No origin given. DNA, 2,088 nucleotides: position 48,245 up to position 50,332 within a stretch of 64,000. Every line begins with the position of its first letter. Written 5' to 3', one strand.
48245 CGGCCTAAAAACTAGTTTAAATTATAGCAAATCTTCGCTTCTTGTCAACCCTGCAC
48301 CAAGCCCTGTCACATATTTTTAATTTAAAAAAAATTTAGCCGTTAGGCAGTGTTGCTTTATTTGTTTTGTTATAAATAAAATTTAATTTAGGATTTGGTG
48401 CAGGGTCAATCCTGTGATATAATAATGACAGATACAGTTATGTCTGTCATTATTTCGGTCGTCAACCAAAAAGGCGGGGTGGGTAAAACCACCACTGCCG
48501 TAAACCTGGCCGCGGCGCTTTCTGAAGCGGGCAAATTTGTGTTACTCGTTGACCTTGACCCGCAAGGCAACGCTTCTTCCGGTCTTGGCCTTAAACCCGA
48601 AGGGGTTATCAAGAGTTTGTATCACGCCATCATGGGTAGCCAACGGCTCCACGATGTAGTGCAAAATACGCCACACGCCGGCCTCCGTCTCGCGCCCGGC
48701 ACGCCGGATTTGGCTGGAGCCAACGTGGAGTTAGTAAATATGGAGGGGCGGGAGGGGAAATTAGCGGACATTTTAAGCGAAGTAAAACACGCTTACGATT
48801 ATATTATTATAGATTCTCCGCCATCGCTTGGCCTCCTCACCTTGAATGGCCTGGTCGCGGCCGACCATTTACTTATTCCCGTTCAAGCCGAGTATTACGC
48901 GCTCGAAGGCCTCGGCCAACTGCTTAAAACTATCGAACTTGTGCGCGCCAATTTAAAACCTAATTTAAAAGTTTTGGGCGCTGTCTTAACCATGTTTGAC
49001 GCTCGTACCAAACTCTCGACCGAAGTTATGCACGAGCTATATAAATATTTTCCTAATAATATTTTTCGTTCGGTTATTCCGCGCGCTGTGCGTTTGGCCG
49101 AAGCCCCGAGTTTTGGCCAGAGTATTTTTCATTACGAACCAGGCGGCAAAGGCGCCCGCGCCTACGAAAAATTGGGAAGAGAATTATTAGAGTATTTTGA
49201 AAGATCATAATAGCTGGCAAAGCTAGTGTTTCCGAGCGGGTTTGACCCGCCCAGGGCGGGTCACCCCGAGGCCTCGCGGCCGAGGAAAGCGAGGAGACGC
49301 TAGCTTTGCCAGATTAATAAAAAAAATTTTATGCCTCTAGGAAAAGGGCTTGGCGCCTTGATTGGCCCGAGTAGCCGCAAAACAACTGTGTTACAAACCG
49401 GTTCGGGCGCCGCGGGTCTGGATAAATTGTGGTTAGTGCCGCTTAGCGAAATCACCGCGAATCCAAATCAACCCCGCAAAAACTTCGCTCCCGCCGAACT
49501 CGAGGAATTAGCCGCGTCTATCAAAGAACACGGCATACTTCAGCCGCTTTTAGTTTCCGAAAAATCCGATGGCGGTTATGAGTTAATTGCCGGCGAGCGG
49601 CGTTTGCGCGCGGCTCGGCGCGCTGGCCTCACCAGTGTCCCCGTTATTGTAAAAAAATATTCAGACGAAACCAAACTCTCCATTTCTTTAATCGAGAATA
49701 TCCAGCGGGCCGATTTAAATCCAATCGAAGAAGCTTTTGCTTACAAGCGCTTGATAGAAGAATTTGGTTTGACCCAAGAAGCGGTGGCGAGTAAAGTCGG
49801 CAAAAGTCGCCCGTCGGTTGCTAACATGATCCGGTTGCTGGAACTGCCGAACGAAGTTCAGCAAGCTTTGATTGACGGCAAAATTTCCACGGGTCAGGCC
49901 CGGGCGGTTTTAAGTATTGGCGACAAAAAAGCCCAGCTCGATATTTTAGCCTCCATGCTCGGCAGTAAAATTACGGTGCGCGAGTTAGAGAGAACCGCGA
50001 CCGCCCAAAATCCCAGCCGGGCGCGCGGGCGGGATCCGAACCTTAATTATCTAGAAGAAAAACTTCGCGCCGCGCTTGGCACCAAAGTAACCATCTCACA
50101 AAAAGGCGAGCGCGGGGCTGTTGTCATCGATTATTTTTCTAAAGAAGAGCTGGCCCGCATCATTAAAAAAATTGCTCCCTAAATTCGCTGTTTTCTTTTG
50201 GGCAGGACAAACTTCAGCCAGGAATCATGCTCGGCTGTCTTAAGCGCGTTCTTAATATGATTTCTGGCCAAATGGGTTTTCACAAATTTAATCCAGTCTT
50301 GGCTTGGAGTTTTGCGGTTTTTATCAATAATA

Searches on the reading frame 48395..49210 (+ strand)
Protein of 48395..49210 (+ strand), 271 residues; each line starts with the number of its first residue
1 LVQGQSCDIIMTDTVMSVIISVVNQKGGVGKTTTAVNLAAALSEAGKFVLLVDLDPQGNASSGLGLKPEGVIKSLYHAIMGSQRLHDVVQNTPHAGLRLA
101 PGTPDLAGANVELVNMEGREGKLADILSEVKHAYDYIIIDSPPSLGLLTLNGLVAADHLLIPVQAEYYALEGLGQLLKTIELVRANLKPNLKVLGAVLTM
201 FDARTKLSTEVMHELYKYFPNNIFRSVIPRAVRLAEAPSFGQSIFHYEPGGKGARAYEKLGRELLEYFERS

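Call 10: search_protein_families(library=pfam, proteins=[window:48395-49210:+])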
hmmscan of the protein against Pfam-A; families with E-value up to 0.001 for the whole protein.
window:48395-49210:+ (271 aa): 7 families
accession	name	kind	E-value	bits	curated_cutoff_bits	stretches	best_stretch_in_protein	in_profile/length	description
PF13614.12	AAA_31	-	5.4e-62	209.3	27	1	19-193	3-177/177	AAA domain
PF01656.29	CbiA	-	1.7e-29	102.7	25.4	1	20-244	1-125/125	CobQ/CobB/MinD/ParA nucleotide binding domain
PF09140.17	MipZ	-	7.1e-12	45.6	20.7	1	19-57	2-40/262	ATPase MipZ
PF10609.15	ParA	-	2.1e-11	44.2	27.1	1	18-59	4-45/246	NUBPL iron-transfer P-loop NTPase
PF06564.18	CBP_BcsQ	-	7.2e-09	36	21.3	1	20-170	4-152/234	Cellulose biosynthesis protein BcsQ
PF02374.21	ArsA_ATPase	-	5.6e-08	32.8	24.3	1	23-62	6-45/305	Anion-transporting ATPase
PF00142.24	Fer4_NifH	-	1.2e-07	32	25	1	24-62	6-44/271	4Fe-4S iron sulfur cluster binding proteins, NifH/frxC family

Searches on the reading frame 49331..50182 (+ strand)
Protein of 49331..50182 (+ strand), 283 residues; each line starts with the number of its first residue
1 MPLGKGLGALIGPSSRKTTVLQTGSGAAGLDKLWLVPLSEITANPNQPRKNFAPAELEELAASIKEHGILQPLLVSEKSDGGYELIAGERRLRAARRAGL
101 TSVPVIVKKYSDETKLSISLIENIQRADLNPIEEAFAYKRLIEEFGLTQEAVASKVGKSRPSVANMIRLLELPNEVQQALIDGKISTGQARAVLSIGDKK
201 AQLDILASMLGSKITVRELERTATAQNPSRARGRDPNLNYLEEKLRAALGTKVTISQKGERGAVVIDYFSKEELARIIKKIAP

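Call 10: search_protein_families(library=pfam, proteins=[window:49331-50182:+])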
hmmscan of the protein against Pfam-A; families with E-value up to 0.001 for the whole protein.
window:49331-50182:+ (283 aa): 4 families
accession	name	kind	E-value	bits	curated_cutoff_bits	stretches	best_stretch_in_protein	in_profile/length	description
PF17762.8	HTH_ParB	-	1.9e-35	121.5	22.6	1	128-225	2-99/102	ParB HTH domain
PF02195.25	ParB_N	-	2.2e-32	111.4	26.3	1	34-125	4-95/95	ParB N-terminal domain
PF23552.2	ParB_C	-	1.5e-10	40.8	23.8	1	234-281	1-49/50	ParB dimerisation domain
PF01381.28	HTH_3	-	0.00023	21.6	23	0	139-168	2-31/55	Helix-turn-helix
